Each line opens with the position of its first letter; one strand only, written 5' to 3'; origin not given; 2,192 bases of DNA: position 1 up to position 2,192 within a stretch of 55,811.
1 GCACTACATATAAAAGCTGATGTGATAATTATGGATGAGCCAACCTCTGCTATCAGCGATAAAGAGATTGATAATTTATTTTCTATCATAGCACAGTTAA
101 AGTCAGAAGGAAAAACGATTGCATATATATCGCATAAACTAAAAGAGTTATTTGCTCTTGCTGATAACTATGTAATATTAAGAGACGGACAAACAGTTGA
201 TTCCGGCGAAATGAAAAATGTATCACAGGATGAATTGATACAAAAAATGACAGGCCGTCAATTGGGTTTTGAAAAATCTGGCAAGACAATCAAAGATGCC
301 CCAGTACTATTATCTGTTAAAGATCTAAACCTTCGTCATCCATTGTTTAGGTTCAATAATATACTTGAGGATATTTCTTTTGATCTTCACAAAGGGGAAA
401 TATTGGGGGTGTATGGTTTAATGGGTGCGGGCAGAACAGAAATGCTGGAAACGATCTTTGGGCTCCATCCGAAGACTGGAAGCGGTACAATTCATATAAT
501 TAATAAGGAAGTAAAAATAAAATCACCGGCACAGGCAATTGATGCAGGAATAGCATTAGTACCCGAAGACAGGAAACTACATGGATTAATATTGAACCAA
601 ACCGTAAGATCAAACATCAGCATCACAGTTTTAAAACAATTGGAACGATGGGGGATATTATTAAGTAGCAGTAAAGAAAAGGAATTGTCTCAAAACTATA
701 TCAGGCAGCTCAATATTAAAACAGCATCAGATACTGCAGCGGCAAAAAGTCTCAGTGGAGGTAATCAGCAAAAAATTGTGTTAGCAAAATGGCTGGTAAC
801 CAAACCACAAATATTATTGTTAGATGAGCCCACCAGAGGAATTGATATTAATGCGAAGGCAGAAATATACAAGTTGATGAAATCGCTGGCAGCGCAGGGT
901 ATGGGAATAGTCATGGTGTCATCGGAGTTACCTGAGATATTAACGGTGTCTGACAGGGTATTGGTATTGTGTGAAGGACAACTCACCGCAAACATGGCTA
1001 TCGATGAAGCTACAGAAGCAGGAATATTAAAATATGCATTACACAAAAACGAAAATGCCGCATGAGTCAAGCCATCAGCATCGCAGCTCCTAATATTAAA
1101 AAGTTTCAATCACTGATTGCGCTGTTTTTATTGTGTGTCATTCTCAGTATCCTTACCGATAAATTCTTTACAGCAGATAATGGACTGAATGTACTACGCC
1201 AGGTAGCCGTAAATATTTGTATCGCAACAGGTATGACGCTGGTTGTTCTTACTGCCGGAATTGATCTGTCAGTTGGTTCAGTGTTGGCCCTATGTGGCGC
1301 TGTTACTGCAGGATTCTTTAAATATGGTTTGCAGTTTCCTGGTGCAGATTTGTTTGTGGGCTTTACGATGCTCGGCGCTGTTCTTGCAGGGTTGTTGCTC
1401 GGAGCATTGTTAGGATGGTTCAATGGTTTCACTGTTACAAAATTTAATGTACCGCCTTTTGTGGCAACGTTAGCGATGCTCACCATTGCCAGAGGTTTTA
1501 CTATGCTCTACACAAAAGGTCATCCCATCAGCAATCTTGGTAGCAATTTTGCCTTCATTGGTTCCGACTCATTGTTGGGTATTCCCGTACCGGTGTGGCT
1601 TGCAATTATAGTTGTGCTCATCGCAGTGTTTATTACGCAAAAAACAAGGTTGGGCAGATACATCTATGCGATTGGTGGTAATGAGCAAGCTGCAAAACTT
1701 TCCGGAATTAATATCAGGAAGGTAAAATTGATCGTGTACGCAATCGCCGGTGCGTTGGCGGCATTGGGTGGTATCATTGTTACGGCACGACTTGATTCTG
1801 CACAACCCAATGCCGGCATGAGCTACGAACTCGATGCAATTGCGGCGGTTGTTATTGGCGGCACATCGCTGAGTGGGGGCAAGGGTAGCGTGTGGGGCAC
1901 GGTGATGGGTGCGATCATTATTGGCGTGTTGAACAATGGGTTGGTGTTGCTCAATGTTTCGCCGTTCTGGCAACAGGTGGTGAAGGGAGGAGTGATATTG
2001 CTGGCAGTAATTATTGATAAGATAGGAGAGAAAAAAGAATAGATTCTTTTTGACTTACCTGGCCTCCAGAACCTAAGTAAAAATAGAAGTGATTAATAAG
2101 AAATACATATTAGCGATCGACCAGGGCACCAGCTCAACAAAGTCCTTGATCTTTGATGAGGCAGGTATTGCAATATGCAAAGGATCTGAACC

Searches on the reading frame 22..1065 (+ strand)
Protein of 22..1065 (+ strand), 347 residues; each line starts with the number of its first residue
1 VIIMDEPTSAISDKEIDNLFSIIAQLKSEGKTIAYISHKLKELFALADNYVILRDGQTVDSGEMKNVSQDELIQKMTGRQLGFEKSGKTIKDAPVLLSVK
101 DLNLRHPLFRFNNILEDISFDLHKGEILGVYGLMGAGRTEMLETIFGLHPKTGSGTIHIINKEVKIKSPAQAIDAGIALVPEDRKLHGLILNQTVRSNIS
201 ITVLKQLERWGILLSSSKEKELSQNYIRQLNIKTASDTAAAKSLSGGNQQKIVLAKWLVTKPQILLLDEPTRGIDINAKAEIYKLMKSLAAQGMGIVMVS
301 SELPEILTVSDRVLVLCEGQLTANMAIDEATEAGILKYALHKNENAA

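Call 79: search_protein_families(library=pfam, proteins=[window:22-1065:+])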
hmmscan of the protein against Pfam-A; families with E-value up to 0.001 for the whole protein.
window:22-1065:+ (347 aa): 1 family
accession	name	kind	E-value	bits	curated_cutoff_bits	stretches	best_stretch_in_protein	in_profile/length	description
PF00005.33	ABC_tran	-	2.8e-23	83.5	25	1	115-271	1-136/137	ABC transporter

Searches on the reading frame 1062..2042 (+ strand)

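Call 79: search_protein_families(library=pfam, proteins=[window:1062-2042:+])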
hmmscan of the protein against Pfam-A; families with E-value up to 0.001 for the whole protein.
window:1062-2042:+ (326 aa): 1 family
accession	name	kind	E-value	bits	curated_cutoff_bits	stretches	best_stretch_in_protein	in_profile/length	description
PF02653.21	BPD_transp_2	-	3.9e-47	161.1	26.8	1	42-316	3-269/269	Branched-chain amino acid transport system / permease component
